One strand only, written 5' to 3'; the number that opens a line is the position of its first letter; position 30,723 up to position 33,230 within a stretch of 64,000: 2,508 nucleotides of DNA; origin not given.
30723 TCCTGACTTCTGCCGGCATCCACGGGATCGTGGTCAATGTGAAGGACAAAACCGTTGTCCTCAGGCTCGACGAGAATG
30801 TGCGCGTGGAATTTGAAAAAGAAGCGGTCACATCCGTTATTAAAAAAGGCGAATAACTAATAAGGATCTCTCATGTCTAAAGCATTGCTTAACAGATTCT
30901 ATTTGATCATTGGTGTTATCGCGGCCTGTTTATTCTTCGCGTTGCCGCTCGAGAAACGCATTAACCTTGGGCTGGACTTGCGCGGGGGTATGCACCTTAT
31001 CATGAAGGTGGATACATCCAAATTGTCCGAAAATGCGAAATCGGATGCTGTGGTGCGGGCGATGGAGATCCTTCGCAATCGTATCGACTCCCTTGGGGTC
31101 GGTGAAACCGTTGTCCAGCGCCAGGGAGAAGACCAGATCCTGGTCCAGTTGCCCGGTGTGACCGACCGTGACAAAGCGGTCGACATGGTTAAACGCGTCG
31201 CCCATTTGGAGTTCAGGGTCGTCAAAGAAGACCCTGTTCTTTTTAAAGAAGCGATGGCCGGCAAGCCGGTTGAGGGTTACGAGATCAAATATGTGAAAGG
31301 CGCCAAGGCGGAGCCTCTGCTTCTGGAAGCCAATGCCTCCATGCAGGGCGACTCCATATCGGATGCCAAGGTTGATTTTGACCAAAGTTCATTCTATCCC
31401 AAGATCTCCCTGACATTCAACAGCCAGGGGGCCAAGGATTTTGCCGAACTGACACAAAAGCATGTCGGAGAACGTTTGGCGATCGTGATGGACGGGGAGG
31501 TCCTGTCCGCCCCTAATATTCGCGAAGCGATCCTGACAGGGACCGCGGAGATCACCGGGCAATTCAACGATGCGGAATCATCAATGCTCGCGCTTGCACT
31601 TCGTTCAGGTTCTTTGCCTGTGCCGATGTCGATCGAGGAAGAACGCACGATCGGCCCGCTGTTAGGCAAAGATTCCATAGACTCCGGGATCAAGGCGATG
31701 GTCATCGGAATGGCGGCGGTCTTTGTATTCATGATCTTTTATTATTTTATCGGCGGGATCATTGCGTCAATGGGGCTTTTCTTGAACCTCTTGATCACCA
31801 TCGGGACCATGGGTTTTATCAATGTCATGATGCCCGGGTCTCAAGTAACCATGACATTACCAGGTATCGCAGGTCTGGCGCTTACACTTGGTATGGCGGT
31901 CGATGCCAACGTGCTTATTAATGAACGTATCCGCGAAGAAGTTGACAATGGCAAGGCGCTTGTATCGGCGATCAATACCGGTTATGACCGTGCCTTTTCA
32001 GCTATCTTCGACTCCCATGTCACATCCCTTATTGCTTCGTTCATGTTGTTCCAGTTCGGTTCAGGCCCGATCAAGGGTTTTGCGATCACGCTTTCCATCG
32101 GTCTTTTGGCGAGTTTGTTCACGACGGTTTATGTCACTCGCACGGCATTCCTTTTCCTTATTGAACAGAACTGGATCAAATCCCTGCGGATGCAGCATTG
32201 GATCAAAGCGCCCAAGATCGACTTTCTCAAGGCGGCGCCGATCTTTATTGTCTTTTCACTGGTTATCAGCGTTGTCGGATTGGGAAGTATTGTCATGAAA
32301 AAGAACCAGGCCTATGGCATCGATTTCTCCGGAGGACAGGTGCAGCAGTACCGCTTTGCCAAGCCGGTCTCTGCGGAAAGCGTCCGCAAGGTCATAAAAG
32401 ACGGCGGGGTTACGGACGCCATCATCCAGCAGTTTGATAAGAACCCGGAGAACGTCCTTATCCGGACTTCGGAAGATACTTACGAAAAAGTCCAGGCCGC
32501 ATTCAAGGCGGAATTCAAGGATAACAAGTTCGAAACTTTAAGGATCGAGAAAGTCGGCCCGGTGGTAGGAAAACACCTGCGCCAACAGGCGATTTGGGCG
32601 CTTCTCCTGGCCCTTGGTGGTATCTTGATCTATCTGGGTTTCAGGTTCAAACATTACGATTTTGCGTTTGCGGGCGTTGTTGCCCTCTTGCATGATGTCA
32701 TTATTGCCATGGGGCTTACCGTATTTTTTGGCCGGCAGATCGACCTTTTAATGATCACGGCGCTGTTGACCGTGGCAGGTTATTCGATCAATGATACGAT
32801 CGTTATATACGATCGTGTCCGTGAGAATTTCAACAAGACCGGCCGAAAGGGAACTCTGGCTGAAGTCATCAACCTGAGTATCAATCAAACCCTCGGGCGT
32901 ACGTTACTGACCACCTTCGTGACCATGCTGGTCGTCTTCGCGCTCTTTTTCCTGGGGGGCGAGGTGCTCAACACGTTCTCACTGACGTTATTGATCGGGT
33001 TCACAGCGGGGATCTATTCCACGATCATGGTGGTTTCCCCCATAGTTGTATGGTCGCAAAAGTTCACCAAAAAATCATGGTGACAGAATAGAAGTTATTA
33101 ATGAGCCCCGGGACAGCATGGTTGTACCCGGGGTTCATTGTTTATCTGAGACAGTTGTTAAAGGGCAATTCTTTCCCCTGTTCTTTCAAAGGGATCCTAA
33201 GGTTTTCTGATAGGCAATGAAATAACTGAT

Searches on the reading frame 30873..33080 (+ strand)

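Call 68: search_protein_families(library=pfam, proteins=[window:30873-33080:+], max_evalue=0.0001)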
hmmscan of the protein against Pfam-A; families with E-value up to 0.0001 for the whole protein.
window:30873-33080:+ (736 aa): 5 families
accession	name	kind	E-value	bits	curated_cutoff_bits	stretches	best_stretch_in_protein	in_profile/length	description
PF02355.23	SecD_SecF_C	-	1.5e-74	250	20.5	2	548-729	9-187/189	Protein export membrane protein SecD/SecF, C-terminal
PF22599.2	SecDF_P1_head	-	4.1e-34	117.3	27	1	145-250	9-114/114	SecDF, P1 head subdomain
PF21760.3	SecD_1st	-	4.8e-23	80.8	27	1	62-118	3-59/60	Protein translocase subunit SecDF, P1 domain, N-terminal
PF07549.19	Sec_GG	-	2.9e-08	33.4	20.3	0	28-49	6-27/28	SecD/SecF GG Motif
PF03176.21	MMPL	-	1.9e-06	27.5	20.5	1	279-436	150-309/333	MMPL family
